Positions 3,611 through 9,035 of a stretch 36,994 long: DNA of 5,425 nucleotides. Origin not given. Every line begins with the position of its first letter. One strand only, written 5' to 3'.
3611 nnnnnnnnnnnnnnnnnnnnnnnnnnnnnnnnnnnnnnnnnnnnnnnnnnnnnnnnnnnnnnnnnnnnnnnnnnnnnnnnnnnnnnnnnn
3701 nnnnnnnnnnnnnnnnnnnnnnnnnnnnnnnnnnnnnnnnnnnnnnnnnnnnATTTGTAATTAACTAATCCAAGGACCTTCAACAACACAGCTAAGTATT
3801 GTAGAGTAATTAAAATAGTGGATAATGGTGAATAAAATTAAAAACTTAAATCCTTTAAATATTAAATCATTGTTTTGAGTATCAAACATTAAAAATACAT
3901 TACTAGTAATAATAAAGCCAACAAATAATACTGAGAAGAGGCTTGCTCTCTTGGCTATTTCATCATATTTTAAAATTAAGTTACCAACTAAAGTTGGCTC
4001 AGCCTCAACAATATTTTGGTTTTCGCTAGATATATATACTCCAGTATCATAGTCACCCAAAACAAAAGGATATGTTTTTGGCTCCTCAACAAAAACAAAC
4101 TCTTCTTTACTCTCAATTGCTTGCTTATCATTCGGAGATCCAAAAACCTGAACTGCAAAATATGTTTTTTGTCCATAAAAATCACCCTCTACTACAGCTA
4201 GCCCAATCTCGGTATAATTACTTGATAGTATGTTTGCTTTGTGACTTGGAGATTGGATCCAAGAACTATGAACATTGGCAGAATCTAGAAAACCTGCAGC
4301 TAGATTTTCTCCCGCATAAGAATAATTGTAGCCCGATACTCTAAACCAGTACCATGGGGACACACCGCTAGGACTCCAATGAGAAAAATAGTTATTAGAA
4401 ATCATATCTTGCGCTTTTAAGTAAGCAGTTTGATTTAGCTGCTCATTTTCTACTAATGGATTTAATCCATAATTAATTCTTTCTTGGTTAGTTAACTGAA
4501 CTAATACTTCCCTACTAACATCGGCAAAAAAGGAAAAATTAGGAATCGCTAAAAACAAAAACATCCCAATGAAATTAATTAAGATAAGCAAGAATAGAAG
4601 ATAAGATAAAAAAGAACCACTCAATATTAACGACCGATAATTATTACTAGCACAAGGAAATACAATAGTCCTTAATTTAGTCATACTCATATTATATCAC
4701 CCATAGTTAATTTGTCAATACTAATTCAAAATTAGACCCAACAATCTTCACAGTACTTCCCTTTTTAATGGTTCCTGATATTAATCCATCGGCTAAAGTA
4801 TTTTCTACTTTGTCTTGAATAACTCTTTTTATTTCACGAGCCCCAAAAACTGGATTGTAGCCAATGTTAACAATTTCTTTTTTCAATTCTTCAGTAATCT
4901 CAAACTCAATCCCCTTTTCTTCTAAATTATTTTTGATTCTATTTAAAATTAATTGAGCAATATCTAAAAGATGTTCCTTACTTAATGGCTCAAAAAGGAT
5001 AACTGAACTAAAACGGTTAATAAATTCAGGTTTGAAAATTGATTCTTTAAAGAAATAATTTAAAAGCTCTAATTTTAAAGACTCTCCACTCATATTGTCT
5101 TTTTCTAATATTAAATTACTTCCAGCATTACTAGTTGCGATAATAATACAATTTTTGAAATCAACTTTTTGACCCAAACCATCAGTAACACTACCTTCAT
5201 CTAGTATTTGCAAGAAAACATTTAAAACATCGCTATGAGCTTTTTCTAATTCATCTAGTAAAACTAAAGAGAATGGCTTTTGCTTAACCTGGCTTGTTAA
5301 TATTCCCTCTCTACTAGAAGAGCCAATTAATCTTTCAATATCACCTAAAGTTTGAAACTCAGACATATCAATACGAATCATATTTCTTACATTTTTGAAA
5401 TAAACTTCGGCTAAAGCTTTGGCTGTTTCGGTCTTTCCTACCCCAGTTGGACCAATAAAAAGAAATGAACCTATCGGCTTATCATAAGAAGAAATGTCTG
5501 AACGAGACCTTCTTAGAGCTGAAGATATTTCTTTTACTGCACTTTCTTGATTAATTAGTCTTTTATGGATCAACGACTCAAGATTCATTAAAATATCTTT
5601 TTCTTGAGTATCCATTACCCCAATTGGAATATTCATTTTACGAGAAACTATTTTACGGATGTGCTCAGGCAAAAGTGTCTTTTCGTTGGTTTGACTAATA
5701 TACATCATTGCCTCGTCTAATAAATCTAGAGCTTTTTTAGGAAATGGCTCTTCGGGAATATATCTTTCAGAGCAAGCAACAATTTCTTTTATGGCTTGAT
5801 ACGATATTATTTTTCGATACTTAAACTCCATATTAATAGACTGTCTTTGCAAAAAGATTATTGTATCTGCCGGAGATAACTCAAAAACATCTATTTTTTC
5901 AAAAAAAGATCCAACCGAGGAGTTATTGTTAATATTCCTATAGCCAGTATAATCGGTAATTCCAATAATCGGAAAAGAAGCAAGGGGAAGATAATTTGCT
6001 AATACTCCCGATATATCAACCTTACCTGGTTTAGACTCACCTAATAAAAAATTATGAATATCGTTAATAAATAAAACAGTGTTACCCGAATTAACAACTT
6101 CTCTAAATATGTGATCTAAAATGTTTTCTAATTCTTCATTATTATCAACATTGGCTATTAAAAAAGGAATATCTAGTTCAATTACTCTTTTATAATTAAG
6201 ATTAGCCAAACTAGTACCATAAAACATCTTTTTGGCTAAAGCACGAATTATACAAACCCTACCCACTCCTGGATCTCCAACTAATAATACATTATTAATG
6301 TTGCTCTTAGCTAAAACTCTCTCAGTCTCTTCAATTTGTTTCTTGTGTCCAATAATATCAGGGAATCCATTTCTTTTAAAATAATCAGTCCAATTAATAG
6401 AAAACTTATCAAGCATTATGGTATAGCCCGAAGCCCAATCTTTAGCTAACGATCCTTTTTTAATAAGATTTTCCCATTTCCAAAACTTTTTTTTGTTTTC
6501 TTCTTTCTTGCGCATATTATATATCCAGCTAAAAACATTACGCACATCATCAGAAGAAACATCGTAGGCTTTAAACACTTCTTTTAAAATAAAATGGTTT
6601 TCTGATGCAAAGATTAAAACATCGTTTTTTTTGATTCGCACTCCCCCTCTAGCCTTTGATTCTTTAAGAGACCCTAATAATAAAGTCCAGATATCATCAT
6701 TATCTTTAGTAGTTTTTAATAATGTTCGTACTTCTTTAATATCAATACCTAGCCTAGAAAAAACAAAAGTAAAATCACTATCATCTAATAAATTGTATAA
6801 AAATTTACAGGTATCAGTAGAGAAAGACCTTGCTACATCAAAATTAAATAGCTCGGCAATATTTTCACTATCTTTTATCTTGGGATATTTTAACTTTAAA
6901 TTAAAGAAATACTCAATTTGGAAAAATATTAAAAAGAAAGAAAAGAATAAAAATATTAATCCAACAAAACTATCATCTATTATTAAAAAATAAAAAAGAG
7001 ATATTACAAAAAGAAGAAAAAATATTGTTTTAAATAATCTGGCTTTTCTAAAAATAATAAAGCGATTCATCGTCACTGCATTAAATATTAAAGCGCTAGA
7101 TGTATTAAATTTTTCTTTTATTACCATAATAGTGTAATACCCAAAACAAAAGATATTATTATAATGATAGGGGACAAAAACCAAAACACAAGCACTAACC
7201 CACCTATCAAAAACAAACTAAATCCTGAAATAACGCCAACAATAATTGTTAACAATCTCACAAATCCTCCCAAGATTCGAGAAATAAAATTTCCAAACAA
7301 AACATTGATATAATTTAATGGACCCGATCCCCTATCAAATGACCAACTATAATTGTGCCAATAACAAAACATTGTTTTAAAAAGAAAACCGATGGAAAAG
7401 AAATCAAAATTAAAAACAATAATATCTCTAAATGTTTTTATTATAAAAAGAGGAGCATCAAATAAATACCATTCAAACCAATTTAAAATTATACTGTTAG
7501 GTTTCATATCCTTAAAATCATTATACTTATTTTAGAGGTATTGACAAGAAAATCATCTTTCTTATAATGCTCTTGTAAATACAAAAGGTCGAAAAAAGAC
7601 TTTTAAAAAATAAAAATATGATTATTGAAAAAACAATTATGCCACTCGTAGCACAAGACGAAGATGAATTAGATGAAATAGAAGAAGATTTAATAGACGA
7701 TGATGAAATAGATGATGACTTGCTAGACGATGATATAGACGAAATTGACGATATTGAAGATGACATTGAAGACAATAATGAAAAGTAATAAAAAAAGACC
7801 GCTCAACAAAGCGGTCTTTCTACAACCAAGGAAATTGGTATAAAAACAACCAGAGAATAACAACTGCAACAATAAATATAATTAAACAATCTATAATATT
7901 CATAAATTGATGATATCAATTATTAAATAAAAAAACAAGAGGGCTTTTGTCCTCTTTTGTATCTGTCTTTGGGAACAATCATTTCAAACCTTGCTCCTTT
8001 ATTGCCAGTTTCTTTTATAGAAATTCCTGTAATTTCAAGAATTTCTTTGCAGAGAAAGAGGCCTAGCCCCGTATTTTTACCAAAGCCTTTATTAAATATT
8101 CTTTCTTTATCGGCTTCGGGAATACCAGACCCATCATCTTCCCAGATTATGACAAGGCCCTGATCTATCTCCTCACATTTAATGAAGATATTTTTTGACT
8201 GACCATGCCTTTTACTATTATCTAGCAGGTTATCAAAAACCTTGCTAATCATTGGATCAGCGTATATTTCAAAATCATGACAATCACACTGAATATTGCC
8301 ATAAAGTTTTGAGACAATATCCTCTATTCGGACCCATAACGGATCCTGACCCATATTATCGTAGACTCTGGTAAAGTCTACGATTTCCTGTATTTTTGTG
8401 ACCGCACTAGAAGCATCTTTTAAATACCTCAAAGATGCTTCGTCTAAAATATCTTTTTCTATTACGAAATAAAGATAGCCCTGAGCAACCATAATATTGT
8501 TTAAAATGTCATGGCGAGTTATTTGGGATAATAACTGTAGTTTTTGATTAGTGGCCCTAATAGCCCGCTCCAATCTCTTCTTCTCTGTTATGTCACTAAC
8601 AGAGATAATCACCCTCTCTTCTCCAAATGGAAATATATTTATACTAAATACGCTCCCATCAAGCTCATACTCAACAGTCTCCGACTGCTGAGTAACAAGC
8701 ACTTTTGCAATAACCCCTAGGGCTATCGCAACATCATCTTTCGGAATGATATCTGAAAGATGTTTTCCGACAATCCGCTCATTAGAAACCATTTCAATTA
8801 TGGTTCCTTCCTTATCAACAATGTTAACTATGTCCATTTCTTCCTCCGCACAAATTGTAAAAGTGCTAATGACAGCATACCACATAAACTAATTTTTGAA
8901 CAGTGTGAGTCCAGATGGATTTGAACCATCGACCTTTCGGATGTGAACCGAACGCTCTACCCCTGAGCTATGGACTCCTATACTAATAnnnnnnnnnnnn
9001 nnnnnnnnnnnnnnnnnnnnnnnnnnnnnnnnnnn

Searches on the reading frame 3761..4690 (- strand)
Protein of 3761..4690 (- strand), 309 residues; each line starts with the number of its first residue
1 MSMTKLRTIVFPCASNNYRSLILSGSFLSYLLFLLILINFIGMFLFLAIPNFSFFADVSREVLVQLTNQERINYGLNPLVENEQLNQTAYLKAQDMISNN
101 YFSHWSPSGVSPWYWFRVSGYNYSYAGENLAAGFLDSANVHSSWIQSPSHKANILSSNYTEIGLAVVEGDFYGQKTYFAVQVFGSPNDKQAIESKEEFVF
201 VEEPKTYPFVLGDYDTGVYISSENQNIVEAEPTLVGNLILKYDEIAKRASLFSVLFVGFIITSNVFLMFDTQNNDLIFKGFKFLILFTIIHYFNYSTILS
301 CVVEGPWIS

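Call 6: search_protein_families(library=pfam, proteins=[window:3761-4690:-], max_evalue=0.01)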
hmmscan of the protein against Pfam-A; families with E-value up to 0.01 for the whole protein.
window:3761-4690:- (309 aa): 1 family
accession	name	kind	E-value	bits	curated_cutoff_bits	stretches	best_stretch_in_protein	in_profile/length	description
PF00188.32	CAP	-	1e-16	62.3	21.1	1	65-183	2-117/117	Cysteine-rich secretory protein family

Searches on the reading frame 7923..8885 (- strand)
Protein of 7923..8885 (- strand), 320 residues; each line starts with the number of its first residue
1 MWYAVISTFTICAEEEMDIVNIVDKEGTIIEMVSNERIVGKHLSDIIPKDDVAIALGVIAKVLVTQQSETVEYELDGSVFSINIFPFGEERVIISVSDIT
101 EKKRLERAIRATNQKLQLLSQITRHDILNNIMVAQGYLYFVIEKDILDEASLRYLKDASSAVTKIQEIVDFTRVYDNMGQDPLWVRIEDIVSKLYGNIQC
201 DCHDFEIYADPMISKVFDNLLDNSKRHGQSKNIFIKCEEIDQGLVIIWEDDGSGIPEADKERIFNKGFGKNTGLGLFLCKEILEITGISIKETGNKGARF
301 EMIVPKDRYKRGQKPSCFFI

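Call 6: search_protein_families(library=pfam, proteins=[window:7923-8885:-], max_evalue=0.01)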
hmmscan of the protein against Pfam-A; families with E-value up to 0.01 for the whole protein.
window:7923-8885:- (320 aa): 2 families
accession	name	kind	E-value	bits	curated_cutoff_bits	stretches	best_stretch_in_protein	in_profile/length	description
PF02518.31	HATPase_c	-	6.6e-17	62.4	26.4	1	213-307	6-110/111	Histidine kinase-, DNA gyrase B-, and HSP90-like ATPase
PF08448.16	PAS_4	-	0.0016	19.1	23.1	1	31-104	19-110/110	PAS fold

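Call 69: find_homologous_proteins(query=window:7923-8837:-, max_evalue=1e-10)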
Query window:7923-8837:- (304 aa): 3777 proteins with E <= 1e-10 among 6826 candidates; the best 120 are listed.
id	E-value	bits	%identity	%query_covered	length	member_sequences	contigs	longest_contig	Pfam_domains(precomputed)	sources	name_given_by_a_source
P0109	1.3e-196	669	100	100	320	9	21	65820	PF02518.32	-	-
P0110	1.0e-153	529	81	97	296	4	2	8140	PF02518.32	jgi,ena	-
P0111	2.8e-111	389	60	97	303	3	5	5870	PF02518.32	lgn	-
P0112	1.2e-70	256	62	66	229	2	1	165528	-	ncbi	-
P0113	6.9e-62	227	48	73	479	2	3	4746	PF08447.19,PF13426.14,PF08448.17,PF02518.32,PF00989.32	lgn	-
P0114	4.7e-61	225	50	69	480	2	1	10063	PF08447.19,PF13426.14,PF08448.17,PF02518.32,PF00989.32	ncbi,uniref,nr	ncbi:PAS domain S-box protein [Methanocalculus sp.]|uniref:PAS domain-containing protein n=1 Tax=Met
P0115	6.6e-61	224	47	73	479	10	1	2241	PF08447.19,PF13426.14,PF08448.17,PF02518.32,PF00989.32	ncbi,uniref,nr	ncbi:PAS domain-containing sensor histidine kinase [Methanocalculus sp.]|uniref:PAS domain-containin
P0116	2.4e-60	222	48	73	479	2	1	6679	PF08447.19,PF13426.14,PF08448.17,PF02518.32,PF00989.32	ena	-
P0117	3.3e-60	222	47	73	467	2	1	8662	PF08447.19,PF13426.14,PF08448.17,PF02518.32,PF00989.32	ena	-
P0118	1.0e-58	217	50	70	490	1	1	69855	PF08448.17,PF02518.32,PF00989.32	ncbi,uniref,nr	ncbi:PAS domain S-box-containing protein [Methanocalculus alkaliphilus]|uniref:sensor histidine kina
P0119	2.9e-58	215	47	71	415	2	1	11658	PF08447.19,PF13426.14,PF13188.14,PF08448.17,PF02518.32,PF00989.32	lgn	-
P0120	5.2e-58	215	40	95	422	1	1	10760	PF08447.19,PF13426.14,PF08448.17,PF02518.32,PF00989.32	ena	-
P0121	1.5e-57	213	41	90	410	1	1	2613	PF13596.13,PF13426.14,PF08448.17,PF02518.32,PF00989.32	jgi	-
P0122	3.0e-57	212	49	71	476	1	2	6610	PF08447.19,PF13426.14,PF08448.17,PF02518.32,PF00989.32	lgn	-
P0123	7.9e-57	211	48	71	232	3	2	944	PF02518.32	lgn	-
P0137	5.7e-55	205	49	70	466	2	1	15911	PF13426.14,PF13188.14,PF02518.32,PF00989.32,PF00072.31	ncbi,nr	ncbi:MAG: PAS domain S-box protein [Methanoregulaceae archaeon]|nr:PAS domain S-box protein [Methano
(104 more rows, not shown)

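Call 70: find_encoding_contigs(protein=P0112, flank=6000, max_places=1)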
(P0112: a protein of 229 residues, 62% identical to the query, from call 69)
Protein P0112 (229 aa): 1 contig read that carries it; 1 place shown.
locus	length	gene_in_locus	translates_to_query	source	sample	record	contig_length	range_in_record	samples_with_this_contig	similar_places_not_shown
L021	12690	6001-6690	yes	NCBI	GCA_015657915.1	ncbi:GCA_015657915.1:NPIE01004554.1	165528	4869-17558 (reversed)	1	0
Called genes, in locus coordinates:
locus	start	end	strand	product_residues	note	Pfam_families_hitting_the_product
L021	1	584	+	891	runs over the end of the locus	PF00690:Cation_ATPase_N, PF00122:E1-E2_ATPase, PF00702:Hydrolase, PF13246:Cation_ATPase, PF08282:Hydrolase_3 (faint), PF00689:Cation_ATPase_C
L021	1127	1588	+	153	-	PF01327:Pep_deformylase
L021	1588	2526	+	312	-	PF02618:YceG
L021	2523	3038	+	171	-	PF01965:DJ-1_PfpI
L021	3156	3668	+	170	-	PF00466:Ribosomal_L10, PF27436:RL10_C (weak)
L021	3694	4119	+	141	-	PF16320:Ribosomal_L12_N, PF00542:Ribosomal_L12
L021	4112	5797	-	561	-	-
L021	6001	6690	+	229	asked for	-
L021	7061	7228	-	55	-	-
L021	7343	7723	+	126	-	-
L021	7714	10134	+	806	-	PF00158:Sigma54_activat (faint), PF01695:IstB_IS21 (faint), PF17871:AAA_lid_9, PF05673:DUF815 (weak), PF00004:AAA, PF07724:AAA_2, PF07728:AAA_5, PF10431:ClpB_D2-small, +2 more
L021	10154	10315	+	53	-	-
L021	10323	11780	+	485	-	PF07724:AAA_2, PF13401:AAA_22 (weak), PF00004:AAA, PF07728:AAA_5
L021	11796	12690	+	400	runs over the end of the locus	PF05762:VWA_CoxE (weak)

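Call 71: find_encoding_contigs(protein=P0118, flank=3000, max_places=1)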
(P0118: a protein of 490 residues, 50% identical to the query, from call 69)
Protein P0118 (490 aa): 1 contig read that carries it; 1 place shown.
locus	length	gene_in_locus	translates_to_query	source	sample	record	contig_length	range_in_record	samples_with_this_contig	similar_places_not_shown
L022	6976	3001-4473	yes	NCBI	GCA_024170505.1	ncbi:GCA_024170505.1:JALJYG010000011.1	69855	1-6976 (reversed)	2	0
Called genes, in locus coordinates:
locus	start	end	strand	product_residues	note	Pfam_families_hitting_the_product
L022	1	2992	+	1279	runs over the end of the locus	PF00072:Response_reg, PF08448:PAS_4, PF08447:PAS_3, PF00989:PAS, PF13426:PAS_9, PF00989:PAS, PF08448:PAS_4, PF13426:PAS_9, +14 more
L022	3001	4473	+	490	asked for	PF00989:PAS, PF08448:PAS_4, PF02518:HATPase_c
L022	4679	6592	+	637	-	PF08448:PAS_4 (faint), PF13426:PAS_9, PF08447:PAS_3, PF06103:DUF948 (faint), PF18947:HAMP_2 (weak), PF00015:MCPsignal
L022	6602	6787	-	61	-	-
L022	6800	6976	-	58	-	?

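Call 72: find_encoding_contigs(protein=P0137, flank=3000, max_places=1)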
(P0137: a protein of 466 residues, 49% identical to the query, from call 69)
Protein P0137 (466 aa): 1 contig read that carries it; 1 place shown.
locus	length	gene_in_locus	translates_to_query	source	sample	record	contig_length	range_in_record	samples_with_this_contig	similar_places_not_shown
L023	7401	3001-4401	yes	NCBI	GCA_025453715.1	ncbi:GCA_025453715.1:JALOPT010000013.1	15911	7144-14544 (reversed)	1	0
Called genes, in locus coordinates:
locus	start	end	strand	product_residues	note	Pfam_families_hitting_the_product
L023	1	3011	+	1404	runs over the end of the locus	PF08447:PAS_3, PF08448:PAS_4, PF13426:PAS_9, PF08448:PAS_4, PF08447:PAS_3, PF13426:PAS_9, PF08448:PAS_4, PF13426:PAS_9, +27 more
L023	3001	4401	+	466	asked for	PF00072:Response_reg, PF00989:PAS, PF13188:PAS_8, PF13426:PAS_9, PF02518:HATPase_c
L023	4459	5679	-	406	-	PF02274:ADI, PF19420:DDAH_eukar (faint)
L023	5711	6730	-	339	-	PF00696:AA_kinase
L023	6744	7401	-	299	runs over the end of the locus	PF03976:PPK2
